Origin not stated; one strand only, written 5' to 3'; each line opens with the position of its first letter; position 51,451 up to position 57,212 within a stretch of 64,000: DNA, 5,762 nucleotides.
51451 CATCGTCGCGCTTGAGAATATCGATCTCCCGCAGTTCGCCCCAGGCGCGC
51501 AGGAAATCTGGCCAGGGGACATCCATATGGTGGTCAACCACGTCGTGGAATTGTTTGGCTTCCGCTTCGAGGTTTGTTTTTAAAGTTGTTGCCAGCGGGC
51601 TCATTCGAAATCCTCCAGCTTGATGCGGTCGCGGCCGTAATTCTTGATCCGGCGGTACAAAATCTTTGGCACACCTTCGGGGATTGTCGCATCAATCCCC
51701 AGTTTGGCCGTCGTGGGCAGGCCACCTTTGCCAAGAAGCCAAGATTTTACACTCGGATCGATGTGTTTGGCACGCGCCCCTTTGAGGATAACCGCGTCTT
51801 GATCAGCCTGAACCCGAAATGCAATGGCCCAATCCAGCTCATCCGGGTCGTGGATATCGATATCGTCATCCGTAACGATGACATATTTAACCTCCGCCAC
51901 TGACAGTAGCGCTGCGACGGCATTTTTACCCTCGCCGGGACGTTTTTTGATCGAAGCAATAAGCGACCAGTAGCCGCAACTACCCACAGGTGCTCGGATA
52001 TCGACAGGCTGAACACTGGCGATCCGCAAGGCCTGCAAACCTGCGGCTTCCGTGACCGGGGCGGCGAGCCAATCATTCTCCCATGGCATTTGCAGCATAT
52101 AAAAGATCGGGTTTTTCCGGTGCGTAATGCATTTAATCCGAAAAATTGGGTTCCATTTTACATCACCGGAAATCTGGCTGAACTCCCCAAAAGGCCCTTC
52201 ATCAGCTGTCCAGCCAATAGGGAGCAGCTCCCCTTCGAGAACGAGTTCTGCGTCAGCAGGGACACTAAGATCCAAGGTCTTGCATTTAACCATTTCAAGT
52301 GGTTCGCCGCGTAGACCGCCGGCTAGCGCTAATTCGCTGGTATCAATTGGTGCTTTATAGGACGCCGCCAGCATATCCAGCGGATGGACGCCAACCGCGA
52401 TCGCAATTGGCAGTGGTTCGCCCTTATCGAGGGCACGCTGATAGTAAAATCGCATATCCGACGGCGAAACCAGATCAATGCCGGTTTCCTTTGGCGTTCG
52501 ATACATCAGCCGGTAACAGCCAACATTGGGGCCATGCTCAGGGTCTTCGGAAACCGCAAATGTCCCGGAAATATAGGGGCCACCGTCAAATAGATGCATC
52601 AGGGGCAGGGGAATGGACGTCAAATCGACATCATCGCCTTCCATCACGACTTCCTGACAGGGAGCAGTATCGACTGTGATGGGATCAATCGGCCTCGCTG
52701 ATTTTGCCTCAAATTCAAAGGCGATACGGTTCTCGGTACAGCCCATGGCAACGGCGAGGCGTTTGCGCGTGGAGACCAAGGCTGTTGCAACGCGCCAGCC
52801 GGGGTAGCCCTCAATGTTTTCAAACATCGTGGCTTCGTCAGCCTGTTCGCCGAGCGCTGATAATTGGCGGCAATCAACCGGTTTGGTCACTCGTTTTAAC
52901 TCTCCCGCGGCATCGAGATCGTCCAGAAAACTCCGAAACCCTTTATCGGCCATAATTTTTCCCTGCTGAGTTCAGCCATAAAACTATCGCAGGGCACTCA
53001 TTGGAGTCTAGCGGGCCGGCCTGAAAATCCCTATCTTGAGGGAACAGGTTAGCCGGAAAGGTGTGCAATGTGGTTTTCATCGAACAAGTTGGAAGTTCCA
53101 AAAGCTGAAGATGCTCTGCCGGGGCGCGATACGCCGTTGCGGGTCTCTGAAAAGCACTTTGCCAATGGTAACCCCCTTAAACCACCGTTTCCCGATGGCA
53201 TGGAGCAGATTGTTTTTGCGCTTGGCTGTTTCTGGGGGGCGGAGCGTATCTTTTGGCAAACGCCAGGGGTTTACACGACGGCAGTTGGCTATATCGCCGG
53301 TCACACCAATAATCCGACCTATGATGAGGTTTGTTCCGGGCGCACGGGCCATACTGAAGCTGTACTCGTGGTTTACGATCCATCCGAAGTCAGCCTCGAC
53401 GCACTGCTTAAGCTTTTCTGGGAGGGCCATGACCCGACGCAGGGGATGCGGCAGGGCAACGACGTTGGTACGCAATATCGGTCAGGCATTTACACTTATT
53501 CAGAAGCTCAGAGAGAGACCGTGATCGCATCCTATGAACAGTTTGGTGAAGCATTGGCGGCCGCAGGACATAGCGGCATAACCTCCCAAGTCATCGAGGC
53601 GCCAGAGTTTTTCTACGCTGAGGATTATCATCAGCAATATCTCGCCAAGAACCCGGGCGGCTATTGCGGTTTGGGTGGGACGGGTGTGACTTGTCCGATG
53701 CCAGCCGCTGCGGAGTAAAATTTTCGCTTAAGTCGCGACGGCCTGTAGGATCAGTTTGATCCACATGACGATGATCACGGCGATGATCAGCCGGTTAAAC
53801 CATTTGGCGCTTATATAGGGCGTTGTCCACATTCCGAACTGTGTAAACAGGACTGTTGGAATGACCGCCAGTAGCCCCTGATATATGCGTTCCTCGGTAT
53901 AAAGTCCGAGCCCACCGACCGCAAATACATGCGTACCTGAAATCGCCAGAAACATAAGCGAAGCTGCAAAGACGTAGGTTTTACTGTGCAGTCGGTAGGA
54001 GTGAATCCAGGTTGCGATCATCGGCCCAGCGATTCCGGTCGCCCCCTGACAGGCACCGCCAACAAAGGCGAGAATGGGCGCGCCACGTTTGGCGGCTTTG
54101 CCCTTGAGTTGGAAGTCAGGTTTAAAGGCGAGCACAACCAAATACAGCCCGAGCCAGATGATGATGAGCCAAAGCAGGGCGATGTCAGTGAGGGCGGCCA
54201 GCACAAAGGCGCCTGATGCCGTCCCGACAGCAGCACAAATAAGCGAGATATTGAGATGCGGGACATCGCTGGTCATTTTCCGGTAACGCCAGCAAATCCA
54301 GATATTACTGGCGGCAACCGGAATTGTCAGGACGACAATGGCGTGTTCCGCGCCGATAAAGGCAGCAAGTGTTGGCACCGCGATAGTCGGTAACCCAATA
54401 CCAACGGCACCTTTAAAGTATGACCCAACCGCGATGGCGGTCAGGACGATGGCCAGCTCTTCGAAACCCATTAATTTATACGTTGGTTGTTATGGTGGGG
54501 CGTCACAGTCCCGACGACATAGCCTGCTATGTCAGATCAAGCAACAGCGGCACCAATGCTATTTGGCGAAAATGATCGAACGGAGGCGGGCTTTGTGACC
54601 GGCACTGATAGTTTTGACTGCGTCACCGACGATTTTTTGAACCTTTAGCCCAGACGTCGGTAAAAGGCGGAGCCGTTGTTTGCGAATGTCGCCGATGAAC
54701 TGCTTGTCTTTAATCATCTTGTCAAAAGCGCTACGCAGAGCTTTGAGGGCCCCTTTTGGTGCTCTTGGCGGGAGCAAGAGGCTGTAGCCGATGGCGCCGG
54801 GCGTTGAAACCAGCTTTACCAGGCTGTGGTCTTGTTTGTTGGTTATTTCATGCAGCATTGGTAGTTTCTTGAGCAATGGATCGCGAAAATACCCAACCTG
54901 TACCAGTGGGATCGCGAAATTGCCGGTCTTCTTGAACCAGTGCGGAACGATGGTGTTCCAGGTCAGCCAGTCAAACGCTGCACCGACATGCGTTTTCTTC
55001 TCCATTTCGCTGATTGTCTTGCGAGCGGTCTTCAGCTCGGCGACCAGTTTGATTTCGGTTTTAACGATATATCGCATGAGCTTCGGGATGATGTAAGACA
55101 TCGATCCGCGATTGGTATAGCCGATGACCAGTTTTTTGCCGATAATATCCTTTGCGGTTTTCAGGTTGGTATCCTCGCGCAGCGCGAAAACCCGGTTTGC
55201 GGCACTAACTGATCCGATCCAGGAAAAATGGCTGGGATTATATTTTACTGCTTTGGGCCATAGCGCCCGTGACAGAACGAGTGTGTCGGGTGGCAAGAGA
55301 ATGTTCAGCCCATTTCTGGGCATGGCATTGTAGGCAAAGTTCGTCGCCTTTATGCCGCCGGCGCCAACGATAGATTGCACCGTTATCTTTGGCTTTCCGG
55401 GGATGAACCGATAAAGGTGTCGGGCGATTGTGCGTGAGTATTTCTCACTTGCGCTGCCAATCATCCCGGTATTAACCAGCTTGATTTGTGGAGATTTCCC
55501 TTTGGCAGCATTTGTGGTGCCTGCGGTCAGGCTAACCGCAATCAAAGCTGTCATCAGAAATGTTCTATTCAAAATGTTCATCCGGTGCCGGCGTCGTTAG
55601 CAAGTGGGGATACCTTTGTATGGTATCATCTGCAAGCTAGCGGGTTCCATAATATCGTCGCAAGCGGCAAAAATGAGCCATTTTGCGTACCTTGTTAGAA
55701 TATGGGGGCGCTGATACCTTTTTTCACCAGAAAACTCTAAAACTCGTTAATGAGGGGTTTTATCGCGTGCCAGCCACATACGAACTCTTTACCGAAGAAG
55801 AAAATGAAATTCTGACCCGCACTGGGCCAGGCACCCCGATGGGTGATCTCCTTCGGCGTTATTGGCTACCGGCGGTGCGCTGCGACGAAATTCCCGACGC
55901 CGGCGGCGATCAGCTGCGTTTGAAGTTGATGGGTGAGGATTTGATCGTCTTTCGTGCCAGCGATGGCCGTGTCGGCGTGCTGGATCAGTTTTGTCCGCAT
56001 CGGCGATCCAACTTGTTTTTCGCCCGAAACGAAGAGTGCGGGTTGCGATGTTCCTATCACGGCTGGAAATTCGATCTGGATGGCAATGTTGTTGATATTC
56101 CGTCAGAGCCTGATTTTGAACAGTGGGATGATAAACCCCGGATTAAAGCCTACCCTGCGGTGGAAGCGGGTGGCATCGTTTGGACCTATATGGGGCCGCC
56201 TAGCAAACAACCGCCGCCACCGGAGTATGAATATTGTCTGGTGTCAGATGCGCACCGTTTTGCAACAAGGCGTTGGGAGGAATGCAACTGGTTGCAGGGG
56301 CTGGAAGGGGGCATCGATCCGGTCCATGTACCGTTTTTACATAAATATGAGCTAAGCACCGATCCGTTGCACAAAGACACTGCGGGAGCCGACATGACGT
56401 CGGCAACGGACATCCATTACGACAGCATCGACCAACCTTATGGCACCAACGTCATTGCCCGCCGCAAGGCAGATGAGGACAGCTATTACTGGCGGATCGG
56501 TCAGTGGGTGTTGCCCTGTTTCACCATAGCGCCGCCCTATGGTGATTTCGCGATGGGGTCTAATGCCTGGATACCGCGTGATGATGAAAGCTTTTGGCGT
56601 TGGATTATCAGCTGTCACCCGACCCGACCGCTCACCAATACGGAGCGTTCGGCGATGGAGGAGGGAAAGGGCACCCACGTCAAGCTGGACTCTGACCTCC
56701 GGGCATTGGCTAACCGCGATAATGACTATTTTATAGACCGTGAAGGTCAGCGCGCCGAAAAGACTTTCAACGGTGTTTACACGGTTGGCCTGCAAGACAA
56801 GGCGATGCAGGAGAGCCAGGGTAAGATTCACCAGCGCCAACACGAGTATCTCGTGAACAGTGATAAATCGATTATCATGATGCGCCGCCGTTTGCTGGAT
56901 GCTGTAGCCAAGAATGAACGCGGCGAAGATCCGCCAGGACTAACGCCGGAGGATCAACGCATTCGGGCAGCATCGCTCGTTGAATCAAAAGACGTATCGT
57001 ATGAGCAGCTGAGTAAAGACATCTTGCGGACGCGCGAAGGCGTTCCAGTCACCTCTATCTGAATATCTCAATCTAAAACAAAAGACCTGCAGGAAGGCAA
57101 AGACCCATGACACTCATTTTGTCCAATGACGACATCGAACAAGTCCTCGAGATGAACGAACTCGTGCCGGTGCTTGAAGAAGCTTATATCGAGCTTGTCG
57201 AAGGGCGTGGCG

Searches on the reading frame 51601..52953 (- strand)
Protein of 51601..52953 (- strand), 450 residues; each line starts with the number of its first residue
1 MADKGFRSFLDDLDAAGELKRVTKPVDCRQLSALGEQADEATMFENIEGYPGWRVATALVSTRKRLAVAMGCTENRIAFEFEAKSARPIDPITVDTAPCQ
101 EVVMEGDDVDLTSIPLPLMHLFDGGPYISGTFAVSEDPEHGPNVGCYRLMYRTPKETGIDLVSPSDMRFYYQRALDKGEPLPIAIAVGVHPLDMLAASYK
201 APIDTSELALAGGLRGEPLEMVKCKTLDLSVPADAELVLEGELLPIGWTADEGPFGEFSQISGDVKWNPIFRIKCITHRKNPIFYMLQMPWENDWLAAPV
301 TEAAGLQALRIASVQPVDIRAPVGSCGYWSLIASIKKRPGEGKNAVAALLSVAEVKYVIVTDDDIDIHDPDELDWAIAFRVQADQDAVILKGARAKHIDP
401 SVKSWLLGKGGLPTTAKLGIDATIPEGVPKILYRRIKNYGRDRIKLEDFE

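Call 3: search_protein_families(library=ncbifam, proteins=[window:51601-52953:-], max_evalue=0.001)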
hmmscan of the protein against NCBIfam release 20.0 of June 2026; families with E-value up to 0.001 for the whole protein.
window:51601-52953:- (450 aa): 7 families
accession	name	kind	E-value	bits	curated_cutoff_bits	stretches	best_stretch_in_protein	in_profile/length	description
TIGR00148.1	TIGR00148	subfamily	6.7e-93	311.7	244.85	1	6-423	1-436/438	UbiD family decarboxylase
NF041204.1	VdcC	exception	1.6e-78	264.2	650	1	5-426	3-439/467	non-oxidative hydroxyarylic acid decarboxylases subunit C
TIGR03701.1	mena_SCO4490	equivalog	3.2e-55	187.6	495.9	1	82-405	100-428/433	menaquinone biosynthesis decarboxylase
NF008175.0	PRK10922.1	equivalog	1.1e-45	156.2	788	2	94-419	125-460/497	4-hydroxy-3-polyprenylbenzoate decarboxylase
TIGR02723.1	phenyl_P_alpha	equivalog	5.4e-44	150.6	564.6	1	14-394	18-417/485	phenylphosphate carboxylase subunit alpha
NF041219.1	BagN_FevL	exception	4.4e-41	140.9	1000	1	5-385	19-436/502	bagremycin/ferroverdin biosynthesis UbiD family decarboxylase BagN/FevL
TIGR02724.1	phenyl_P_beta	equivalog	2.7e-38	131.5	468.95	1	6-426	3-443/472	phenylphosphate carboxylase subunit beta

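Call 4: search_protein_families(library=pfam, proteins=[window:51601-52953:-], max_evalue=0.001)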
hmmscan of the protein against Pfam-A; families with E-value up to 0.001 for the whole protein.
window:51601-52953:- (450 aa): 3 families
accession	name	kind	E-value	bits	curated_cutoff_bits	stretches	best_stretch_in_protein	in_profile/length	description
PF01977.22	UbiD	-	5.1e-59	199.3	23.3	1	95-285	6-199/206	3-octaprenyl-4-hydroxybenzoate carboxy-lyase Rift-related domain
PF20696.2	UbiD_C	-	4.1e-24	85.4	24.2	1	295-422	2-127/127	3-octaprenyl-4-hydroxybenzoate carboxy-lyase C-terminal domain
PF20695.2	UbiD_N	-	9.3e-13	48.5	24.3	1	10-80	1-73/78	3-octaprenyl-4-hydroxybenzoate carboxy-lyase N-terminal domain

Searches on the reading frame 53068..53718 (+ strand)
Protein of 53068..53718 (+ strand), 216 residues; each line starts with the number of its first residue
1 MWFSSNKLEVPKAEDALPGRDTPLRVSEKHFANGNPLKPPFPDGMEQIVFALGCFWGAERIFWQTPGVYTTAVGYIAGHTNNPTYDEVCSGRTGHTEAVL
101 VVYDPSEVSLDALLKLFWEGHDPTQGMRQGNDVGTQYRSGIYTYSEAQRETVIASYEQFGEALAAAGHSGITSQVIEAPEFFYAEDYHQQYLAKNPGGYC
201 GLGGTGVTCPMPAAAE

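Call 21: search_protein_families(library=ncbifam, proteins=[window:53068-53718:+], max_evalue=0.00001)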
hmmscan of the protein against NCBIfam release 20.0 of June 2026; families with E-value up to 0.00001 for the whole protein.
window:53068-53718:+ (216 aa): 5 families
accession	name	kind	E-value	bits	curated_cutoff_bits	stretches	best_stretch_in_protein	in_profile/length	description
TIGR00401.1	msrA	equivalog_domain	3.3e-64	215.9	108.1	1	46-200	1-153/153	peptide-methionine (S)-S-oxide reductase MsrA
NF004042.0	PRK05550.1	equivalog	2.8e-53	181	330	1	45-200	134-285/293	bifunctional methionine sulfoxide reductase B/A protein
NF010625.0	PRK14018.1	equivalog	1.1e-37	129.7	522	1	46-201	199-349/521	bifunctional peptide-methionine (S)-S-oxide reductase MsrA/peptide-methionine (R)-S-oxide reductase MsrB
NF004038.0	PRK05528.1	equivalog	3.8e-22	79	200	1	45-202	1-147/157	peptide-methionine (S)-S-oxide reductase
NF041383.1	Trx_VPGUxxT_two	exception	4.4e-06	26.6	275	0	45-116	145-199/287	VPGUxxT family thioredoxin-like (seleno)protein, type 2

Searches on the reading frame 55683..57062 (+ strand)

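Call 21: search_protein_families(library=ncbifam, proteins=[window:55683-57062:+], max_evalue=0.00001)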
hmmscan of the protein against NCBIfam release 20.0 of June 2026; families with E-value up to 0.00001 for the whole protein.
window:55683-57062:+ (459 aa): 4 families
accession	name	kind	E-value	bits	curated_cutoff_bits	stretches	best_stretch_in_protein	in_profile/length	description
NF052579.1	BetMthstMoxSdmAMthl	equivalog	5.8e-13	48.5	600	1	75-175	30-131/351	4beta-methylsterol monooxygenase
NF042946.1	3PPDioc_HcaE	equivalog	6.7e-10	38.6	830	1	57-144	35-122/450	3-phenylpropionate/cinnamic acid dioxygenase subunit alpha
NF058607.1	GlBtMonoOxGbcA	equivalog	5.2e-09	35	670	1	53-142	48-137/420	glycine betaine monooxygenase oxygenase subunit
TIGR03228.1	anthran_1_2_A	equivalog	8.5e-06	24.7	671.9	0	52-147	30-125/438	anthranilate 1,2-dioxygenase large subunit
